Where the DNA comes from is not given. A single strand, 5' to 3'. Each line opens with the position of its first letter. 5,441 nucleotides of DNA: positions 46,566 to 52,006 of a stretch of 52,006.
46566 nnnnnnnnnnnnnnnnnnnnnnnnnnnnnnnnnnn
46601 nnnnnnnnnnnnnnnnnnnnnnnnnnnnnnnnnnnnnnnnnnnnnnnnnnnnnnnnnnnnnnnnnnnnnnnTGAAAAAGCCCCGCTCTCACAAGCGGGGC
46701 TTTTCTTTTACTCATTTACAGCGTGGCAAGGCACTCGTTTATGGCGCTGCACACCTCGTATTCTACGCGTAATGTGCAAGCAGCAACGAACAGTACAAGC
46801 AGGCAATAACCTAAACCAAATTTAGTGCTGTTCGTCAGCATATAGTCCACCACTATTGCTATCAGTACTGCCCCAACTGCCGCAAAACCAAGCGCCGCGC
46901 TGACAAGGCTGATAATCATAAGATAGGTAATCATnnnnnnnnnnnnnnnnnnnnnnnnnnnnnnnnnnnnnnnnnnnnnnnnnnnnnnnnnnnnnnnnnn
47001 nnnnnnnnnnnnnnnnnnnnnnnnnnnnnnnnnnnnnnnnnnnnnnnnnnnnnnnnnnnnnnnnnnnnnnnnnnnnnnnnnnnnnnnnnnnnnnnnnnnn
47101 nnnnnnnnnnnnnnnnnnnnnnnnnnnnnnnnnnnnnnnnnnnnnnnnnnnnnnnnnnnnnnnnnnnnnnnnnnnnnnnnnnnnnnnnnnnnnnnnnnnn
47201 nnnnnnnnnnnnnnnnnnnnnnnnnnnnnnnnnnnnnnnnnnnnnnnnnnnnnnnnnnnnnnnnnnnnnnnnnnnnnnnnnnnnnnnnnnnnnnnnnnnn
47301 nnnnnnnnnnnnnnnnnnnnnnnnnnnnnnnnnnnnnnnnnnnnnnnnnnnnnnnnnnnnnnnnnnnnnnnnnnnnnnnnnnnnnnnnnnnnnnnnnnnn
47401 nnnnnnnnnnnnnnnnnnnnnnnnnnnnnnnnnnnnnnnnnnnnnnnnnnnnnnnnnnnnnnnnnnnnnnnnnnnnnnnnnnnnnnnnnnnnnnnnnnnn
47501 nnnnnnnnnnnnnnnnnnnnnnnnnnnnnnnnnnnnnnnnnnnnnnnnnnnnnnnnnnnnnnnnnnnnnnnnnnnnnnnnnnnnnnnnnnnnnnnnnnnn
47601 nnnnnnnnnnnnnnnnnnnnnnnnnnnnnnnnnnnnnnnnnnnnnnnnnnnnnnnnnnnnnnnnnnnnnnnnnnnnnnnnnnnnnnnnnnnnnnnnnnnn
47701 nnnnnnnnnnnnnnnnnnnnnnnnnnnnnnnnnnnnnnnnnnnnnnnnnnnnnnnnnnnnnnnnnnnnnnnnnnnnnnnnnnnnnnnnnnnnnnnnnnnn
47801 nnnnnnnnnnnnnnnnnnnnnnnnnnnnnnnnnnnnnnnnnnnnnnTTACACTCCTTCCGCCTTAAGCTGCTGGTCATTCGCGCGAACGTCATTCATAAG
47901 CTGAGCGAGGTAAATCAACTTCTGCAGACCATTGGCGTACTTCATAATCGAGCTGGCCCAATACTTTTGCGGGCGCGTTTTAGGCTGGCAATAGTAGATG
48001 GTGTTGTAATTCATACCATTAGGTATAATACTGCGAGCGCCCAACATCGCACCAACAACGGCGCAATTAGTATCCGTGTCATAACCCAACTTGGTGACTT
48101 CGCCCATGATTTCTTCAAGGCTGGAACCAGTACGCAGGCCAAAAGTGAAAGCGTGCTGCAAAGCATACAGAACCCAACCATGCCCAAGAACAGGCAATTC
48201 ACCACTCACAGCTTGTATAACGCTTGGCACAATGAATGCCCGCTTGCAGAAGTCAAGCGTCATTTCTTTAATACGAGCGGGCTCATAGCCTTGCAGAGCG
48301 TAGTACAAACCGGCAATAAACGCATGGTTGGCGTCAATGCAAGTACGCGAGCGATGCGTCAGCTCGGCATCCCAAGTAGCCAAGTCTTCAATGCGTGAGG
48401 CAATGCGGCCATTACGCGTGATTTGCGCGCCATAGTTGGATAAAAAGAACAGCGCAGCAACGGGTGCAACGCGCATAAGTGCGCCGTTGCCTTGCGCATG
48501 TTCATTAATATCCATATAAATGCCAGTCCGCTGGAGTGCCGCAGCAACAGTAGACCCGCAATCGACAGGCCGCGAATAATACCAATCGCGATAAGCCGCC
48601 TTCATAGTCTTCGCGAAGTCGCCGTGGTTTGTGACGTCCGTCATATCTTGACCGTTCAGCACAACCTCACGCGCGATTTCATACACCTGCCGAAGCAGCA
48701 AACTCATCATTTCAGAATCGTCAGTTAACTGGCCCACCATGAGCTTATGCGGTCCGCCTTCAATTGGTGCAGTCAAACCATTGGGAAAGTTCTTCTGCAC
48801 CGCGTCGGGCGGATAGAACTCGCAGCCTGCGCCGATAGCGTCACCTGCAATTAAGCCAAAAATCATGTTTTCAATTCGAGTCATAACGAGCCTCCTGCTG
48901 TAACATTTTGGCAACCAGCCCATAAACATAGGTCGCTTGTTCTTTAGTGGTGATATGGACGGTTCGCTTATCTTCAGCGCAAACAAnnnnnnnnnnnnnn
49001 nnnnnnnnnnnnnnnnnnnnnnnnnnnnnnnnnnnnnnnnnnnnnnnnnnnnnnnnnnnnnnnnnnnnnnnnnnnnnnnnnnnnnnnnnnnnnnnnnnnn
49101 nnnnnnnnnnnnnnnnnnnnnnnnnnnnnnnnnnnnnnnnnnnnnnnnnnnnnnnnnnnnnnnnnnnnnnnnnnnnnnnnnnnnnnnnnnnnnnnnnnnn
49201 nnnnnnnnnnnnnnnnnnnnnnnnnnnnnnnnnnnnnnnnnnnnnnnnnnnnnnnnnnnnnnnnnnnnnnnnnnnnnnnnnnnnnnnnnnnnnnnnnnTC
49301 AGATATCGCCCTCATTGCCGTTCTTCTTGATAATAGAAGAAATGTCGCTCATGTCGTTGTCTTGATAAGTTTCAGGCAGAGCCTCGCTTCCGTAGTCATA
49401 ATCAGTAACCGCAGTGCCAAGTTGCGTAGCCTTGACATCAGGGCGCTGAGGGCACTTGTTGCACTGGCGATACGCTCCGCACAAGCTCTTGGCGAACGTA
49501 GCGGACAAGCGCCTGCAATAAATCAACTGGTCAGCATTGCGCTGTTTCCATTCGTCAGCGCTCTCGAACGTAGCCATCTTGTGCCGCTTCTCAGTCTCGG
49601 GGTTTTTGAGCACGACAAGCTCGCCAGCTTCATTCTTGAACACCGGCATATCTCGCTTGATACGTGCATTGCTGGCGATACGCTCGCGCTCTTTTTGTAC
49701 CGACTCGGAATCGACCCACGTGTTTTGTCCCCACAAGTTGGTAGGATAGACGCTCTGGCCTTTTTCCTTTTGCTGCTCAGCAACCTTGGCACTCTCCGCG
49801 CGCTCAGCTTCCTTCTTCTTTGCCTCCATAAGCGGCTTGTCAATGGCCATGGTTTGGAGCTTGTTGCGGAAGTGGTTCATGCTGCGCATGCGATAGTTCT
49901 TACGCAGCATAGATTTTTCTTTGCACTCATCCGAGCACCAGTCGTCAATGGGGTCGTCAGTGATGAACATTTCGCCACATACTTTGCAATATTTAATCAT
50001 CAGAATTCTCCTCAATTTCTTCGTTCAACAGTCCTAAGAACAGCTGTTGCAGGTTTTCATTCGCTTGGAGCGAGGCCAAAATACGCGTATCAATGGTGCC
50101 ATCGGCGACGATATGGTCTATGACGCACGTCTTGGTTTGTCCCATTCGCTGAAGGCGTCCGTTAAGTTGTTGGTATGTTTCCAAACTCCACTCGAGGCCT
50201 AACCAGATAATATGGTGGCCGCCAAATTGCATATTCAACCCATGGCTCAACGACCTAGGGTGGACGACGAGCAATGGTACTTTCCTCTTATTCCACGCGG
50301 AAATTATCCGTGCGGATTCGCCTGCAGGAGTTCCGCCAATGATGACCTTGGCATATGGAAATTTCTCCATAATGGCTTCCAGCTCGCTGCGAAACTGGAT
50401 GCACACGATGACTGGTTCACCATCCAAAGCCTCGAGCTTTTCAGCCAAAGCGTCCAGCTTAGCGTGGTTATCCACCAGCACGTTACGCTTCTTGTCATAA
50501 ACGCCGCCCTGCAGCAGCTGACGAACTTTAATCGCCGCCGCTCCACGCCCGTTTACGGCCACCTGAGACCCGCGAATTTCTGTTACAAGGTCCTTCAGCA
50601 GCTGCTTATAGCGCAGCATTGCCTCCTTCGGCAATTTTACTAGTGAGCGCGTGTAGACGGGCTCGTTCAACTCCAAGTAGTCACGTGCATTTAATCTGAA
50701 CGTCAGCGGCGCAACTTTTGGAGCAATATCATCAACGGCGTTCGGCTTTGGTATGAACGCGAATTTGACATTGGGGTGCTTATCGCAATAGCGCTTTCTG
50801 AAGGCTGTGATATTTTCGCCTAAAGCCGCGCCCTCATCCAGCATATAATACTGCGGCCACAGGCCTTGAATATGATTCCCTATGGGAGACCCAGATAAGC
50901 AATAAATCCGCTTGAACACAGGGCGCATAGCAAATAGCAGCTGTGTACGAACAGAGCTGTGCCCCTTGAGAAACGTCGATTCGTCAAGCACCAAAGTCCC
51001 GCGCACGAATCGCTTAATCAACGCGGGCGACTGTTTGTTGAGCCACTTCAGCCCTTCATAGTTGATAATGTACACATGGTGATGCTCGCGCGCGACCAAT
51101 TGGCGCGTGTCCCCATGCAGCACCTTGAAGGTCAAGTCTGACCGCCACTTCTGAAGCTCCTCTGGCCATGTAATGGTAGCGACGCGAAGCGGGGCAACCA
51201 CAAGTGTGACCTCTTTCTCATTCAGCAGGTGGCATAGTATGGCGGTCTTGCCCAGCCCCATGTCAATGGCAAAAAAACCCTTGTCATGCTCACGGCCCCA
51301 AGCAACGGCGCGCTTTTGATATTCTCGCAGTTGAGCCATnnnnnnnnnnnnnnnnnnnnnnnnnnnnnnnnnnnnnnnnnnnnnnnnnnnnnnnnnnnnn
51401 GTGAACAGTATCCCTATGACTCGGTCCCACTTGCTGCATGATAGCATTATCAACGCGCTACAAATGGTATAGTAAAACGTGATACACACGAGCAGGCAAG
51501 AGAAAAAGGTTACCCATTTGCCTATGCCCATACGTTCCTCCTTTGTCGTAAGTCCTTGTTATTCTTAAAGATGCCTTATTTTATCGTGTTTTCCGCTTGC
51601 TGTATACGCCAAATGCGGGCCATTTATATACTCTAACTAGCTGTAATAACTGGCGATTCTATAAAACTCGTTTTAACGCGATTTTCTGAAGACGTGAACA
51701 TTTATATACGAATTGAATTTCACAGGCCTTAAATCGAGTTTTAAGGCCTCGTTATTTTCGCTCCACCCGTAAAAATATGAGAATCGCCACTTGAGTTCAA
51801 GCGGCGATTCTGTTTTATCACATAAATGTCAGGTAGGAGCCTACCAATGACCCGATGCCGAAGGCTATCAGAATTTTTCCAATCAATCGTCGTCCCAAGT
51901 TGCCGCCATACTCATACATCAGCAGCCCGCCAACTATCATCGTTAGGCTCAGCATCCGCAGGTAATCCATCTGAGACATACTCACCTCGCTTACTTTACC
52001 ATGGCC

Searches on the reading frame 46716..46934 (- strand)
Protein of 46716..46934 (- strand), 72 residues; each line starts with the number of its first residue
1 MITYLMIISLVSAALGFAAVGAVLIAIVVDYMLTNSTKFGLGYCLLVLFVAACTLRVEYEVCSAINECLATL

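Call 17: search_protein_families(library=phrogs, proteins=[window:46716-46934:-], max_evalue=0.001)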
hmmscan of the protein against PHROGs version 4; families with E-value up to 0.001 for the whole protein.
window:46716-46934:- (72 aa): 0 families

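Call 25: search_protein_families(library=pfam, proteins=[window:46716-46934:-], max_evalue=0.05)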
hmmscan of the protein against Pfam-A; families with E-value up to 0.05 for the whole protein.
window:46716-46934:- (72 aa): 1 family
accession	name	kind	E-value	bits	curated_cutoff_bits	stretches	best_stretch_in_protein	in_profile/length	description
PF12862.13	ANAPC5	-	0.031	14.8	23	1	29-71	25-67/91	Anaphase-promoting complex subunit 5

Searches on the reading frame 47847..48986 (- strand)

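Call 17: search_protein_families(library=phrogs, proteins=[window:47847-48986:-], max_evalue=0.001)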
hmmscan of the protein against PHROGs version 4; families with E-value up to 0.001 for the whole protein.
window:47847-48986:- (379 aa): 2 families
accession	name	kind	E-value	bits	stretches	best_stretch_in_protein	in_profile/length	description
phrog_6572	-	other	3.3e-23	83.4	1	35-325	5-281/325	ADP-ribosylglycohydrolase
phrog_22100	-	unknown function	1.2e-08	35.7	1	39-224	4-161/306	-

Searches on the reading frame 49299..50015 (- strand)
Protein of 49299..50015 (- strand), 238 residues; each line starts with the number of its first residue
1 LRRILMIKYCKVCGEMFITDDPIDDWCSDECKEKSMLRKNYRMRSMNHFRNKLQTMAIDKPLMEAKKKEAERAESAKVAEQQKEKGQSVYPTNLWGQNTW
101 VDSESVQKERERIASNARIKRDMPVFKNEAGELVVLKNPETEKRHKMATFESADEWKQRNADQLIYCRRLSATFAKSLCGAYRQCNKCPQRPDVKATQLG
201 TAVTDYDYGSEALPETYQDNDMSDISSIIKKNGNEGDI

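Call 17: search_protein_families(library=phrogs, proteins=[window:49299-50015:-], max_evalue=0.001)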
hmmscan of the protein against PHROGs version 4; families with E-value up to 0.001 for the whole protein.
window:49299-50015:- (238 aa): 0 families

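Call 24: search_protein_families(library=pfam, proteins=[window:49299-50015:-], max_evalue=0.05)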
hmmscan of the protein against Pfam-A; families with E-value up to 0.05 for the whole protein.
window:49299-50015:- (238 aa): 1 family
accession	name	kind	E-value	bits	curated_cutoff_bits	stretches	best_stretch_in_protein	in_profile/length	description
PF09889.16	DUF2116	-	0.043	14.2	26.8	0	8-45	4-38/59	Probable treble clef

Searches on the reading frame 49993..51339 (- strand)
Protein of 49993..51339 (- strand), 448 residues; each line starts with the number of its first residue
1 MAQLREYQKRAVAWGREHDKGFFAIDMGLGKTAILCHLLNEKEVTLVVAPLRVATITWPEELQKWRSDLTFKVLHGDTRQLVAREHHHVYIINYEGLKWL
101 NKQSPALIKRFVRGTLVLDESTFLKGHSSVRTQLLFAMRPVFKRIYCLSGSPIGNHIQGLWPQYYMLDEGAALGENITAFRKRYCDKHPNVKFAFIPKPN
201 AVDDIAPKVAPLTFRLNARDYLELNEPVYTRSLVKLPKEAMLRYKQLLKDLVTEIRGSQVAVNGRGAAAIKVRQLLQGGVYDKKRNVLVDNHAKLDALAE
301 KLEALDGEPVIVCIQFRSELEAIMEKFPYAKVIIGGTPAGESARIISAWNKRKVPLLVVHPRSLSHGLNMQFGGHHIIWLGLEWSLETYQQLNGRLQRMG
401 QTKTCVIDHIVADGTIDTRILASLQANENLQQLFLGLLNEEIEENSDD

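Call 17: search_protein_families(library=phrogs, proteins=[window:49993-51339:-], max_evalue=0.001)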
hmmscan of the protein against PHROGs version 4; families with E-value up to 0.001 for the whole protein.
window:49993-51339:- (448 aa): 7 families
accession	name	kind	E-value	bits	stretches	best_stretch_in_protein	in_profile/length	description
phrog_62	-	DNA, RNA and nucleotide metabolism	2.1e-119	401.2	1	3-446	696-1144/1881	DNA helicase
phrog_11354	-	unknown function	6e-33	114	1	343-435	13-105/116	-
phrog_16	-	DNA, RNA and nucleotide metabolism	2.4e-18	66.7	1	1-411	270-600/986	DNA helicase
phrog_29996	-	unknown function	1.3e-13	50.8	1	1-165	721-888/1189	-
phrog_24008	-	DNA, RNA and nucleotide metabolism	2.3e-09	36.7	1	318-444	844-968/1006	helicase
phrog_11801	-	other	0.0002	19.6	0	357-429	1414-1487/2269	DNA methyltransferase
phrog_23807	-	unknown function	0.00096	18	0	308-415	530-649/1053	-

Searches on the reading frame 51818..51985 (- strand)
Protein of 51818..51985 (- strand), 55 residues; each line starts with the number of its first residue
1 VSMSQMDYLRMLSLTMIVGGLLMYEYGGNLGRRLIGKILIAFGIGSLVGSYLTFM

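Call 17: search_protein_families(library=phrogs, proteins=[window:51818-51985:-], max_evalue=0.001)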
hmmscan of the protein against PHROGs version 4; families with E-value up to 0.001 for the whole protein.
window:51818-51985:- (55 aa): 0 families

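Call 24: search_protein_families(library=pfam, proteins=[window:51818-51985:-], max_evalue=0.05)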
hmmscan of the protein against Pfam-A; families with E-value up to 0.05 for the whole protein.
window:51818-51985:- (55 aa): 1 family
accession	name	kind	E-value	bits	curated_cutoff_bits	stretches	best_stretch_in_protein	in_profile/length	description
PF02656.20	DUF202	-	0.0047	17.8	23.4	1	12-54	16-62/68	Domain of unknown function (DUF202)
